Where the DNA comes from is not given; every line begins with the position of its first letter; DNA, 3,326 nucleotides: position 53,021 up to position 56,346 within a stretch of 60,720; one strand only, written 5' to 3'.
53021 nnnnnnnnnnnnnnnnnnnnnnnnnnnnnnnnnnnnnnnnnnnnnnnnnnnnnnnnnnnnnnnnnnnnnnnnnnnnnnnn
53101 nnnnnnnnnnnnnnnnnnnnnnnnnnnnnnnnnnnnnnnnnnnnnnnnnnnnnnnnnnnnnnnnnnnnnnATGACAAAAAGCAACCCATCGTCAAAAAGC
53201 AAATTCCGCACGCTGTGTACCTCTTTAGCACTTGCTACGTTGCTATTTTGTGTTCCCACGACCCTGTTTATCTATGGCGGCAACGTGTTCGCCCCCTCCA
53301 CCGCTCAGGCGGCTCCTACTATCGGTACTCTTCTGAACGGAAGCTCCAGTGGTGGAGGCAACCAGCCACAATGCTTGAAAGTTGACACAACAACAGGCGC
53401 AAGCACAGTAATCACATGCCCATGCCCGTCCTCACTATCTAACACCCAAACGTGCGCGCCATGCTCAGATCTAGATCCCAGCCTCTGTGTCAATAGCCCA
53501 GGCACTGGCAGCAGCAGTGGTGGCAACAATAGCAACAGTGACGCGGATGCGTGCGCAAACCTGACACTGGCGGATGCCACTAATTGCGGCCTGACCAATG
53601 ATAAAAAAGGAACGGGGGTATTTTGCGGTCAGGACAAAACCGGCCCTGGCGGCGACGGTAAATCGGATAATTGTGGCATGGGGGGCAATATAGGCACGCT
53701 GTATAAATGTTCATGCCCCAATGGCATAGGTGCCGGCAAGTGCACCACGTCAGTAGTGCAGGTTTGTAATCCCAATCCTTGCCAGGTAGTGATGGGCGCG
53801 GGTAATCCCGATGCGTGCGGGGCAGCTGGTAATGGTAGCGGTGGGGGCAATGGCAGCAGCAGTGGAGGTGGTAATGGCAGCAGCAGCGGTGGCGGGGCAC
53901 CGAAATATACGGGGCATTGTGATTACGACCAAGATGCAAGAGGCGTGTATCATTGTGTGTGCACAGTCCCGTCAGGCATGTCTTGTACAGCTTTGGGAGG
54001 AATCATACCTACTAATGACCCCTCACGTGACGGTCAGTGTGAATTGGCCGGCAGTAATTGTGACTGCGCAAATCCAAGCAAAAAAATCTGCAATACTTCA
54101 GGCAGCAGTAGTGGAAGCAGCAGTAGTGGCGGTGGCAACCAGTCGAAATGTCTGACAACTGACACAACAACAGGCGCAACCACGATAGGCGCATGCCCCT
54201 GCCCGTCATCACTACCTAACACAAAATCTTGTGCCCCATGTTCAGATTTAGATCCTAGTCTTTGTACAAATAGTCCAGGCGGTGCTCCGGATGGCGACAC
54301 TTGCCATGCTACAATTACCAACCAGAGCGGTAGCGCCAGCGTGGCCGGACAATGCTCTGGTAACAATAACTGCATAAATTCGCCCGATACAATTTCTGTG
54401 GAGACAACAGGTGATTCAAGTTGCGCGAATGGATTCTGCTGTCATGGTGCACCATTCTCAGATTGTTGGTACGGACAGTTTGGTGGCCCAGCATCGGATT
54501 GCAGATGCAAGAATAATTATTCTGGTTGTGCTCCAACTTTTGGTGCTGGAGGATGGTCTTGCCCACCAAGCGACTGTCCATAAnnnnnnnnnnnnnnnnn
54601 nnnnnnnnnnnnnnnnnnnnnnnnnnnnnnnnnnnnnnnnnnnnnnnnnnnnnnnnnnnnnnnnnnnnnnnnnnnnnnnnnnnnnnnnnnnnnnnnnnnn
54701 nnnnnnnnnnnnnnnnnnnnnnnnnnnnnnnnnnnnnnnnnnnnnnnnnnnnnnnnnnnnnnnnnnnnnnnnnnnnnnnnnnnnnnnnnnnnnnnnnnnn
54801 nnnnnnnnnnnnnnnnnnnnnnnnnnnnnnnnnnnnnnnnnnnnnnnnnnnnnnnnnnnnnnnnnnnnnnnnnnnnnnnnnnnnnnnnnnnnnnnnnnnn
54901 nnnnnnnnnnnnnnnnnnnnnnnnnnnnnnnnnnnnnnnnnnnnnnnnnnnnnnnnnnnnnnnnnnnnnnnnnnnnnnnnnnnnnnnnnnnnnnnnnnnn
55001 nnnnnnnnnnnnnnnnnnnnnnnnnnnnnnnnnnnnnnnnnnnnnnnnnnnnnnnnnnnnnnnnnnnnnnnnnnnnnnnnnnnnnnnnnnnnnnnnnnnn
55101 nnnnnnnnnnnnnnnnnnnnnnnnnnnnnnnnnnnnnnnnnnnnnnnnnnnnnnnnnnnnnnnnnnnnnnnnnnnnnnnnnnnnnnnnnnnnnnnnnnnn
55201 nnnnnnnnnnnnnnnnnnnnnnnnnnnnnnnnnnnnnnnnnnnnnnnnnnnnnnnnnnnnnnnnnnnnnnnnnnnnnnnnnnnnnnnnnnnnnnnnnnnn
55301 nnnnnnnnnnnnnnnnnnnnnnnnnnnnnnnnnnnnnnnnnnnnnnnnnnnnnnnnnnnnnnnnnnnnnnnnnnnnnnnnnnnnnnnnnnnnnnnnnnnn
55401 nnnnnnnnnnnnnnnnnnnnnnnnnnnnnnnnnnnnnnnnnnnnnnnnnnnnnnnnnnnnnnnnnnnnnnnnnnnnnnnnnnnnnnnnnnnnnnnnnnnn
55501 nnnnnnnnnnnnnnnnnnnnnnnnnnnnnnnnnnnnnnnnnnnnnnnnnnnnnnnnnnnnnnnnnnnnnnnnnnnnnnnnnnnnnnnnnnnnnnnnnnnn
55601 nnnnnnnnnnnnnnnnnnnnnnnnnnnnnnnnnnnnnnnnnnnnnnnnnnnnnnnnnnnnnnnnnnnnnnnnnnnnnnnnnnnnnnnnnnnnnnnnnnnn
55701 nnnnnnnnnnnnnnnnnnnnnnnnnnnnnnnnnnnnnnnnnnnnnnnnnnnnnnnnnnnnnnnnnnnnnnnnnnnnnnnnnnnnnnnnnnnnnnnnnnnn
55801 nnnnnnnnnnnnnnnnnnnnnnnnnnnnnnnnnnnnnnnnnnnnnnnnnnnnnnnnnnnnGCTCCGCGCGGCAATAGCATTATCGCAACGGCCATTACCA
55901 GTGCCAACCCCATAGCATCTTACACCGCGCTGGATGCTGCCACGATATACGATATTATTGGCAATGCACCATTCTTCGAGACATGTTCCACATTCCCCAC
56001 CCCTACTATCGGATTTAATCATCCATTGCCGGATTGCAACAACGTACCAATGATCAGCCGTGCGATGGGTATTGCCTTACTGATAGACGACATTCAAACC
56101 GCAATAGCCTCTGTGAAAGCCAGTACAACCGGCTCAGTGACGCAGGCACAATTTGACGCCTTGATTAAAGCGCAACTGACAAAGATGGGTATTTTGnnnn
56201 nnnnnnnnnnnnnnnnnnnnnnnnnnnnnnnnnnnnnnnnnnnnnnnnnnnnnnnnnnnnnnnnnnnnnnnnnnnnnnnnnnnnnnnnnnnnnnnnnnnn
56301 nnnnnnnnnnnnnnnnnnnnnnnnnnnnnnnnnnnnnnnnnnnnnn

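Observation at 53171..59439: A two-gene module (modular Cys-rich secreted protein followed by a seven-bladed propeller) is present twice in tandem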

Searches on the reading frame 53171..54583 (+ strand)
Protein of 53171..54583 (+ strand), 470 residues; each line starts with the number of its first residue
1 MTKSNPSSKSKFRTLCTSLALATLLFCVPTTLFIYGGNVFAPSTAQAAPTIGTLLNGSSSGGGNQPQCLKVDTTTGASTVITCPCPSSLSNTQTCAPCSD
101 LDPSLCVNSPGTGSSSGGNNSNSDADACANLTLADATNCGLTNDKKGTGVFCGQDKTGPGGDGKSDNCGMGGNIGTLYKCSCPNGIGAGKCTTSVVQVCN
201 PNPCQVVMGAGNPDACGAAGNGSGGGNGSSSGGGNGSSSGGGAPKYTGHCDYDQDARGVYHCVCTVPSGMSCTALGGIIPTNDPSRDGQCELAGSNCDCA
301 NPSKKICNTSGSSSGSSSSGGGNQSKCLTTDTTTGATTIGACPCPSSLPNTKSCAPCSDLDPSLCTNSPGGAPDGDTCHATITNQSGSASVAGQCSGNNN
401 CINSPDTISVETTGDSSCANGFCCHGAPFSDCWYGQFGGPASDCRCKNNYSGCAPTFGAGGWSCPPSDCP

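Call 3: search_protein_families(library=pfam, proteins=[window:53171-54583:+], max_evalue=1)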
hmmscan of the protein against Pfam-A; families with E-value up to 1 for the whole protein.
window:53171-54583:+ (470 aa): 0 families

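Call 28: find_homologous_proteins(query=window:53171-54583:+, max_evalue=0.01)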
Query window:53171-54583:+ (470 aa): 1 proteins with E <= 0.01 among 8000 candidates.
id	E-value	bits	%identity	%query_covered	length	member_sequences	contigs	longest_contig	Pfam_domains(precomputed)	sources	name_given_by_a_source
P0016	0.0e+0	1036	100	100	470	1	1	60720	-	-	-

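Call 41: find_homologous_proteins(query=window:53171-54583:+, region=121-215, max_evalue=0.01)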
Query window:53171-54583:+, residues 121-215 (95 aa): 1 proteins with E <= 0.01 among 29 candidates.
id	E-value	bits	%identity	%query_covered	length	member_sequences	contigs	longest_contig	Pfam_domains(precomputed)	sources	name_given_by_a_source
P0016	3.6e-54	199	100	100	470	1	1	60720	-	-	-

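Call 81: search_protein_families(library=ncbifam, proteins=[window:53171-54583:+], max_evalue=0.01)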
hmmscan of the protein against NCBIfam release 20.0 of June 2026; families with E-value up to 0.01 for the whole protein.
window:53171-54583:+ (470 aa): 0 families

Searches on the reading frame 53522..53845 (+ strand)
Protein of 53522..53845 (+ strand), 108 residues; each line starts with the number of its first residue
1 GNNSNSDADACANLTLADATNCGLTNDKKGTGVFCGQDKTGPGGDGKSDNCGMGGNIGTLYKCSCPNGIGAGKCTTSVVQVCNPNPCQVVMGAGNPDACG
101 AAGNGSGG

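Call 49: search_protein_representatives(alignment_id=A2)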
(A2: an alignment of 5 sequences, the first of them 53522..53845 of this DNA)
Query: 5 sequences, 97 profile positions. Proteins with E-value up to 0.001 (for the whole library): 23; up to 1e-10: 5; up to 1e-30: 0. The best 23 are listed.
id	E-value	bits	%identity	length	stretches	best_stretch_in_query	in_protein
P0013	2.3e-29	117.5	-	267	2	2-97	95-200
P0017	1.8e-27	111.4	-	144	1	1-96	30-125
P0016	1.3e-25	105.5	-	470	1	2-94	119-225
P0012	9.3e-25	102.7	-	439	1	4-90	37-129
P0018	3.1e-24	101.1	-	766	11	22-91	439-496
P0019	4.0e-10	55.8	-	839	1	7-85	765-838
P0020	5.2e-08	49.0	-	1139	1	7-85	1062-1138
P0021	1.0e-06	44.9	-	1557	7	26-77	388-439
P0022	1.5e-06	44.4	-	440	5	27-51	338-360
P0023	1.7e-06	44.2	-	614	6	23-84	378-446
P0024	8.4e-06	42.0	-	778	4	26-82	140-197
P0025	1.0e-05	41.7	-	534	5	29-91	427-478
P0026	1.1e-05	41.6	-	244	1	5-90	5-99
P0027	1.7e-05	41.0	-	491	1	7-89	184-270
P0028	1.8e-05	40.9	-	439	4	26-81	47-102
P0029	5.9e-05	39.3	-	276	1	3-91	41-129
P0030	5.9e-05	39.3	-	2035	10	41-80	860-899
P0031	1.3e-04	38.1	-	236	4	27-88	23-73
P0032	1.7e-04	37.8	-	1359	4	21-84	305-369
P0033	2.6e-04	37.2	-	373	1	7-90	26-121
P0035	4.0e-04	36.6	-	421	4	30-85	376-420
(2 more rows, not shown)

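Call 51: search_protein_families(library=pfam, proteins=[P0018, P0019, P0020, P0021, P0023, P0024, P0027, P0030, P0032, P0033], max_evalue=0.01)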
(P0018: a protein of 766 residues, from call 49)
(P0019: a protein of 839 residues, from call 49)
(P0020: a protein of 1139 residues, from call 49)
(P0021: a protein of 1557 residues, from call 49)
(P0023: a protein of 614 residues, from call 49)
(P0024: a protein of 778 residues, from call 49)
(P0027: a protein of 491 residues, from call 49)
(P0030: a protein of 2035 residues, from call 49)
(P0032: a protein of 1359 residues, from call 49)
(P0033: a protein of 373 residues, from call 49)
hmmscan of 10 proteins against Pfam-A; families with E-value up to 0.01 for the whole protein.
P0018 (766 aa): 0 families

P0019 (839 aa): 3 families
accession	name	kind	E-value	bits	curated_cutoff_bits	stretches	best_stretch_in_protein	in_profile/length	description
PF17210.9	SdrD_B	-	1.4e-11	45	29.7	1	195-261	2-68/112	SdrD B-like domain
PF13620.12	CarboxypepD_reg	-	1.3e-08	35.5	32.3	1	215-262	12-59/82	Carboxypeptidase regulatory-like domain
PF13715.12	CarbopepD_reg_2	-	0.0014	19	32.2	1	232-257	25-50/88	CarboxypepD_reg-like domain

P0020 (1139 aa): 0 families

P0021 (1557 aa): 8 families
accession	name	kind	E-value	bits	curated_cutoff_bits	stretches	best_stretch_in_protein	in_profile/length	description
PF01436.27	NHL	-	2e-71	233.1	20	9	1365-1391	1-27/28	NHL repeat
PF25021.1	TEN_NHL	-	3.4e-35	122.1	27.1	1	1361-1408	137-182/357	Teneurin NHL domain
PF08450.18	SGL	-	8.5e-20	71.8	26.3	2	1314-1451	89-214/246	SMP-30/Gluconolactonase/LRE-like region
PF05787.19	PhoX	-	6.1e-10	39.3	24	0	1417-1497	425-507/515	Alkaline phosphatase PhoX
PF13449.12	Phytase-like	-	2.8e-08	34.5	27.6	0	1038-1069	70-101/284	Esterase-like activity of phytase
PF06739.17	SBBP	-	6.7e-08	32.8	20.5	0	1368-1382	15-29/38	Beta-propeller repeat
PF22701.2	Mala_s_1-like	-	0.0047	17.2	27.5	0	1363-1448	84-157/195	Mal s 1 allergenic protein-like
PF11614.14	FixG_C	-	0.0095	16.5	25.6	0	82-118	61-101/119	IG-like fold at C-terminal of FixG, putative oxidoreductase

P0023 (614 aa): 8 families
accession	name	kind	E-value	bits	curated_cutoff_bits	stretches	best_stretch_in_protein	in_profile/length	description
PF13927.12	Ig_3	-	3.6e-38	130.4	30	6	248-323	2-78/78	Immunoglobulin domain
PF07679.22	I-set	-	3.6e-35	120.3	23.7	6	155-237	1-86/90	Immunoglobulin I-set domain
PF13895.12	Ig_2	-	5.9e-32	110.2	27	5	462-527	23-79/79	Immunoglobulin domain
PF02832.22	Flavi_glycop_C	-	1.3e-05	25.7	27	0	131-189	41-96/97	Flavivirus glycoprotein, immunoglobulin-like domain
PF21784.3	Bflower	-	0.00016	22.5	25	0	409-474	45-109/116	4-fold beta flower protein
PF17417.8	Glycoprot_B_PH2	-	0.0003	21.5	23.7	0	13-45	22-54/97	Herpesvirus Glycoprotein B PH-like domain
PF01807.25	Zn_ribbon_DnaG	-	0.0018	18.5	24.9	0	115-141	42-68/98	CHC2 zinc finger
PF05098.17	LEF-4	-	0.0021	17.4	20.2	0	390-423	428-461/472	Late expression factor 4 (LEF-4)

P0024 (778 aa): 12 families
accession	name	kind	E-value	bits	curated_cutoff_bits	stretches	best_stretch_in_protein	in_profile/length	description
PF13418.12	Kelch_4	-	9.5e-41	138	21.6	4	435-478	4-47/49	Galactose oxidase, central domain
PF01344.31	Kelch_1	-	7.2e-34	115.4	20.1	4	442-477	10-44/46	Kelch motif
PF13964.12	Kelch_6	-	1.5e-31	107.8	25.3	3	438-482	6-50/50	Kelch motif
PF13415.12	Kelch_3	-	9.8e-30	102.5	22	3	443-489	1-47/48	Galactose oxidase, central domain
PF24681.1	Kelch_KLHDC2_KLHL20_DRC7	-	1.7e-19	70.5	50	2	416-597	34-221/221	KLHDC2/KLHL20/DRC7 Kelch-repeats domain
PF07646.21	Kelch_2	-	2.1e-18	65.7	21.3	0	721-759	2-39/48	Kelch motif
PF24981.1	Beta-prop_ATRN-LZTR1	-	2.4e-12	47.2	50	1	431-616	38-240/289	Attractin/LZTR1 beta-propeller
PF18755.6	RAMA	-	2.3e-06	27.9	35.2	0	429-463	39-73/107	Restriction Enzyme Adenine Methylase Associated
PF24528.1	Ig_ADGRF3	-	0.00026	21.6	27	0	76-105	62-91/91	Adhesion G-protein coupled receptor F3-like, Ig-like domain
PF07250.17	Glyoxal_oxid_N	-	0.0015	18.3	37.5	0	437-503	71-138/243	Glyoxal oxidase N-terminus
PF02698.23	DUF218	-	0.0043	17.4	27.6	0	479-512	13-45/133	DUF218 domain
PF22352.2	K319L-like_PKD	-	0.0054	17.1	27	0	158-182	60-84/84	K319L-like, PKD domain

P0027 (491 aa): 1 family
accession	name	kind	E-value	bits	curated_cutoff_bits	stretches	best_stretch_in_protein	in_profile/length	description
PF00404.24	Dockerin_1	-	8.1e-05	23.2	22.9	1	407-450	6-52/57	Dockerin type I domain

P0030 (2035 aa): 14 families
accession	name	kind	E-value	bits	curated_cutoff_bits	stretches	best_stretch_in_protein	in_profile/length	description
PF13927.12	Ig_3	-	1.7e-75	249.9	30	10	707-781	2-78/78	Immunoglobulin domain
PF07679.22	I-set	-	2.1e-73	242.8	23.7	11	1077-1163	3-90/90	Immunoglobulin I-set domain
PF13895.12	Ig_2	-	7.7e-62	205.9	27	11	822-887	23-79/79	Immunoglobulin domain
PF17957.7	Big_7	-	7.3e-34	116.7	24.1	3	63-133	1-70/70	Bacterial Ig domain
PF00047.31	ig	-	2.7e-17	63.3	21.8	0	166-236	4-79/81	Immunoglobulin domain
PF16709.11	SCAB-Ig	-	3.9e-09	36.9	27.6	0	369-394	29-54/98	Ig domain of plant-specific actin-binding protein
PF05593.20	RHS_repeat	-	4.2e-08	33.8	22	2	1410-1451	1-37/38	RHS Repeat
PF08205.18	C2-set_2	-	5.4e-08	33.2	21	0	897-950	5-62/89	CD80-like C2-set immunoglobulin domain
PF16640.11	Big_3_5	-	6.3e-08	33.5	35.5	2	1268-1352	4-87/88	Bacterial Ig-like domain (group 3)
PF02832.22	Flavi_glycop_C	-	0.00016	22.2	27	0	686-741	41-96/97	Flavivirus glycoprotein, immunoglobulin-like domain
PF07495.19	Y_Y_Y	-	0.00021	21.6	26.6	0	1315-1349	25-61/65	Y_Y_Y domain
PF24421.1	Ig_J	-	0.00089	19.8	29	0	1304-1343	53-92/104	Tip attachment protein J, Ig-like domain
PF07686.23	V-set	-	0.0022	18.6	26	0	197-243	61-108/109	Immunoglobulin V-set domain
PF03527.20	RHS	-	0.0051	17.1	27.9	0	1629-1662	1-34/38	RHS protein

P0032 (1359 aa): 3 families
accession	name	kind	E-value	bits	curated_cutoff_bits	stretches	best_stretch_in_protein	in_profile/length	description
PF17164.10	DUF5122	-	3.6e-05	24.4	27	1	1032-1062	6-36/36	Domain of unknown function (DUF5122) beta-propeller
PF13895.12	Ig_2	-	9.2e-05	23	27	0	402-431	50-79/79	Immunoglobulin domain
PF20342.3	DUF6637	-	0.005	17.4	27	0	289-343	2-57/103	Family of unknown function (DUF6637)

P0033 (373 aa): 1 family
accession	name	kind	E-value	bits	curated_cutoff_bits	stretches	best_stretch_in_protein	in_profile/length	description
PF00404.24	Dockerin_1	-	0.0018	18.9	22.9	1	303-367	2-55/57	Dockerin type I domain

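Call 52: search_solved_structures(query=P0020, max_evalue=1)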
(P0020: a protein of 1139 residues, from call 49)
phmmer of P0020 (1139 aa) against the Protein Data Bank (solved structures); distinct sequences matched with E-value up to 1: 9.
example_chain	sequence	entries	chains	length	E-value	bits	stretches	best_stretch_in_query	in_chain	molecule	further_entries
5c9l_A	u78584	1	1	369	2.2e-27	98.3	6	992-1041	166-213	PLL lectin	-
5c9o_A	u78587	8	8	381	3.8e-27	97.6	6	992-1041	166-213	PLL lectin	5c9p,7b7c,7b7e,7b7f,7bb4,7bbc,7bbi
8q7u_A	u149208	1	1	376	1.1e-25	92.7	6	992-1043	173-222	Photorhabdus luminescens subsp. laumondii TTO1 complete genome segment 3/17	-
8q82_A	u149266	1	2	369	1.2e-24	89.2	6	994-1041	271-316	Photorhabdus luminescens subsp. laumondii TTO1 complete genome segment 3/17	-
5mxe_A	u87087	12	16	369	8.2e-23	83.2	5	994-1042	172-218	Photorhabdus asymbiotica lectin PHL | lectin PHL | Photorhabdus asymbitoca lectin PHL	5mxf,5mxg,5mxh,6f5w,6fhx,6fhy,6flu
6rfz_A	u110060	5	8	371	2.2e-22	81.8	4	994-1047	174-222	lectin PLL2 from Photorhabdus laumondii | Photorhabdus luminescens subsp. laumondii TTO1 complete genome segment 3/17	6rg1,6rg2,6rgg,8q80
8q83_A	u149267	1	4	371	5.5e-21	77.1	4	992-1047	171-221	Photorhabdus luminescens subsp. laumondii TTO1 complete genome segment 3/17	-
6t96_A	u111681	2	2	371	1.8e-18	68.8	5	995-1077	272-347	Lectin PLL3 | Photorhabdus luminescens subsp. laumondii TTO1 complete genome segment 3/17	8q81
3a2z_A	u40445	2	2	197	0.16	12.6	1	393-477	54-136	Bifunctional glutathionylspermidine synthetase/amidase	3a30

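Call 64: search_protein_families(library=pfam, proteins=[P0012, P0013, P0026, P0029], max_evalue=1)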
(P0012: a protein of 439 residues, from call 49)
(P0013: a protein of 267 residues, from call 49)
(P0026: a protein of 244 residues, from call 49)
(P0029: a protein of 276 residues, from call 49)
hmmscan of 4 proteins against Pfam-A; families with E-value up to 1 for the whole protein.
P0012 (439 aa): 0 families

P0013 (267 aa): 0 families

P0026 (244 aa): 2 families
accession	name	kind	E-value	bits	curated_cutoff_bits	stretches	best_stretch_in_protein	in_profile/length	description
PF14352.11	DUF4402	-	0.085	14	25.2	1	129-209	26-112/129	Domain of unknown function (DUF4402)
PF19190.6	BACON_2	-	0.5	10.8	25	0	149-190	47-84/94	Viral BACON domain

P0029 (276 aa): 2 families
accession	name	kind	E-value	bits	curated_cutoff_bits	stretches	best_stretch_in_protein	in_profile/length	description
PF18895.5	T4SS_pilin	-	4.5e-10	39.9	26.6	1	186-253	5-71/71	Type IV secretion system pilin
PF01578.25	Cytochrom_C_asm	-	0.98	9.4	29.9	0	209-254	166-208/212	Cytochrome C assembly protein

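Call 81: search_protein_families(library=ncbifam, proteins=[P0020, P0022], max_evalue=0.01)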
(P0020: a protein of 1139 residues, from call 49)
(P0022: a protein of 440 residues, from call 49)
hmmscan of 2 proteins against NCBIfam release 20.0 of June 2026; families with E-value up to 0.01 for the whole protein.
P0020 (1139 aa): 0 families

P0022 (440 aa): 1 family
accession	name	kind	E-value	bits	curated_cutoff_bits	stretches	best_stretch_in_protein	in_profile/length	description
NF046104.1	PptglHdxlasePcsB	equivalog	0.0099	15.1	450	0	91-118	349-377/400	peptidoglycan hydrolase PcsB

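Call 82: search_protein_families(library=pfam, proteins=[P0022, P0025, P0035, P0031], max_evalue=0.1)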
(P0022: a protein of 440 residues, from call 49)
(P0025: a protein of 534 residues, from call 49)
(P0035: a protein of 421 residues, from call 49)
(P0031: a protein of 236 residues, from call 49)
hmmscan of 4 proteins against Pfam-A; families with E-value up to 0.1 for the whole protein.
P0022 (440 aa): 2 families
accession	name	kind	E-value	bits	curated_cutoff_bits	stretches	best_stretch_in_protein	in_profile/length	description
PF05257.22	CHAP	-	1.4e-06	29.1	26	1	47-114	21-81/81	CHAP domain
PF07880.17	T4_gp9_10_N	-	0.00046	20.7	25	0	217-251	13-47/175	Bacteriophage T4 gp9/10-like protein, N-terminal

P0025 (534 aa): 1 family
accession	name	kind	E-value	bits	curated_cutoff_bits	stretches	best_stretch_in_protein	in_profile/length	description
PF05257.22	CHAP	-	9.9e-06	26.4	26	1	57-154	7-81/81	CHAP domain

P0035 (421 aa): 1 family
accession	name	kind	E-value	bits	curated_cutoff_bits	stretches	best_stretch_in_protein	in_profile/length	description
PF09992.14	NAGPA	-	1.9e-05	25.3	25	1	9-196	2-169/169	Phosphodiester glycosidase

P0031 (236 aa): 0 families

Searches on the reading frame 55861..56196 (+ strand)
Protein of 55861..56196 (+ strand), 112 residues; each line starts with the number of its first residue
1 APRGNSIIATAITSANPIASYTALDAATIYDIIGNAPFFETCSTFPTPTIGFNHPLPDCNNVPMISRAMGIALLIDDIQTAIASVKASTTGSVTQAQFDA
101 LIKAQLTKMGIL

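Call 38: search_solved_structures(query=A3, max_evalue=10, show_alignments=4)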
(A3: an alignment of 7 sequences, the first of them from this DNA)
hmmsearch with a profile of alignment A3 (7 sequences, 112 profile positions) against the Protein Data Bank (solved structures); distinct sequences matched with E-value up to 10: 5.
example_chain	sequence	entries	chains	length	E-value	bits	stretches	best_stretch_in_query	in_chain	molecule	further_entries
8hp8_A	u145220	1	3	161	2.6e-06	31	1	48-102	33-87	Endolysin mtEC340M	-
6h9d_A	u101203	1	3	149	0.016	18.8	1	48-103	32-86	Lysozyme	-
8app_A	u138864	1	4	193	0.47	14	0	72-103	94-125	Endolysin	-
6et6_A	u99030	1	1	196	1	12.9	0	81-103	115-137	Lysozyme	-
9kbs_A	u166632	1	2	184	1.3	12.7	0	81-103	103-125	Lysozyme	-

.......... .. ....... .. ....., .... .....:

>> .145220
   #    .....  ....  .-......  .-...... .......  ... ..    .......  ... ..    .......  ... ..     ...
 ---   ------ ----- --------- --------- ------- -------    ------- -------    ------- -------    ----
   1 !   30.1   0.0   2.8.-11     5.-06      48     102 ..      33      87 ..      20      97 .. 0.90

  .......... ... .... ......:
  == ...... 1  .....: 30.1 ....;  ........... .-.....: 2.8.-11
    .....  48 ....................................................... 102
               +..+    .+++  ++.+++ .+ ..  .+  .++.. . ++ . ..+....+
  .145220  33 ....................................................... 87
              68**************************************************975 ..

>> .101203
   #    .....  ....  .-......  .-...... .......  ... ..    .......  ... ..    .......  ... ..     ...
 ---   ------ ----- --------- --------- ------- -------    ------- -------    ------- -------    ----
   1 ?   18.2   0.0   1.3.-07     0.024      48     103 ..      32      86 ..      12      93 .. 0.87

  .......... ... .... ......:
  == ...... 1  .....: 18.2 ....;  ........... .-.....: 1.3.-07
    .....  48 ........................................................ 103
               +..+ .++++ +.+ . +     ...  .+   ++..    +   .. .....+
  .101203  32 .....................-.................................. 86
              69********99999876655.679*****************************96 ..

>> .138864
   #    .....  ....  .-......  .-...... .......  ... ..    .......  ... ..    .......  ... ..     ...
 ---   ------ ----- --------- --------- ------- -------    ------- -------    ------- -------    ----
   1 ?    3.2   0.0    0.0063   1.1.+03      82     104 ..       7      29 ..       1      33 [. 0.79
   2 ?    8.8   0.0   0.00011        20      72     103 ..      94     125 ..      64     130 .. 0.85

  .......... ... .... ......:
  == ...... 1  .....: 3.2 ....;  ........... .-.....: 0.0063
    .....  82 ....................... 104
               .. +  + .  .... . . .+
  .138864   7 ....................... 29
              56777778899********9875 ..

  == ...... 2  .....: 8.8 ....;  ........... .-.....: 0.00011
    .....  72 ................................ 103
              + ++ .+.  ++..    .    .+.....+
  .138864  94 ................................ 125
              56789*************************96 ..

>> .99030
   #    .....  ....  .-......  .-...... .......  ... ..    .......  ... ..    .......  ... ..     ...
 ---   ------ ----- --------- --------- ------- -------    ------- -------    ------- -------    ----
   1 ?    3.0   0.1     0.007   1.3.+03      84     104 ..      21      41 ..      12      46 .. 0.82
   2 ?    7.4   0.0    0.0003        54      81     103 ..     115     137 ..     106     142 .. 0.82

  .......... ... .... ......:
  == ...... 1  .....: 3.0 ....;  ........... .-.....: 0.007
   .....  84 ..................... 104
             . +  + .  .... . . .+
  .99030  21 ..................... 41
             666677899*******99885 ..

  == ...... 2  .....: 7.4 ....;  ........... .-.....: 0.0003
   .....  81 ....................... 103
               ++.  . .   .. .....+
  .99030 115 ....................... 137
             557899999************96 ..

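Call 39: search_protein_families(library=pfam, alignment_id=A3, max_evalue=1)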
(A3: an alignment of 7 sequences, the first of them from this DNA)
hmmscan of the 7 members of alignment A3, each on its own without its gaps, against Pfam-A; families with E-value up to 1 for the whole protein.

A. member 1, seq(112 aa): 2 families
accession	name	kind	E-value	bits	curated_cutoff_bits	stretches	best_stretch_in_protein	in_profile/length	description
PF00959.24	Phage_lysozyme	-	5.9e-05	23.8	22.3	1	47-102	17-72/125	Phage lysozyme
PF24243.1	Phage_tail_C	-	0.12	12.2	23.7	1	93-101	6-14/26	Phage tail tip domain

B. families by the number of members that match (of 7 scanned): 3 families
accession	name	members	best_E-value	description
PF00959.24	Phage_lysozyme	7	7.5e-06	Phage lysozyme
PF24243.1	Phage_tail_C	4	0.041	Phage tail tip domain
PF05191.20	ADK_lid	1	0.0034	Adenylate kinase, active site lid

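Call 89: find_related_loci(query=A3, collection=viral_contigs, flank=3000)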
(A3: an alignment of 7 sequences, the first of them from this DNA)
Query A3 (112 aa) in viral_contigs; peptide patterns used: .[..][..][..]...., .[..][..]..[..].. (x = any residue, [..] = any of these).
45 stretches matched a pattern; 1 encode a relative of the query (tblastn E <= 1e-3); 1 distinct loci.
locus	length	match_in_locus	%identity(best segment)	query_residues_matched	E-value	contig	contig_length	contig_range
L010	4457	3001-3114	47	65-102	1e-5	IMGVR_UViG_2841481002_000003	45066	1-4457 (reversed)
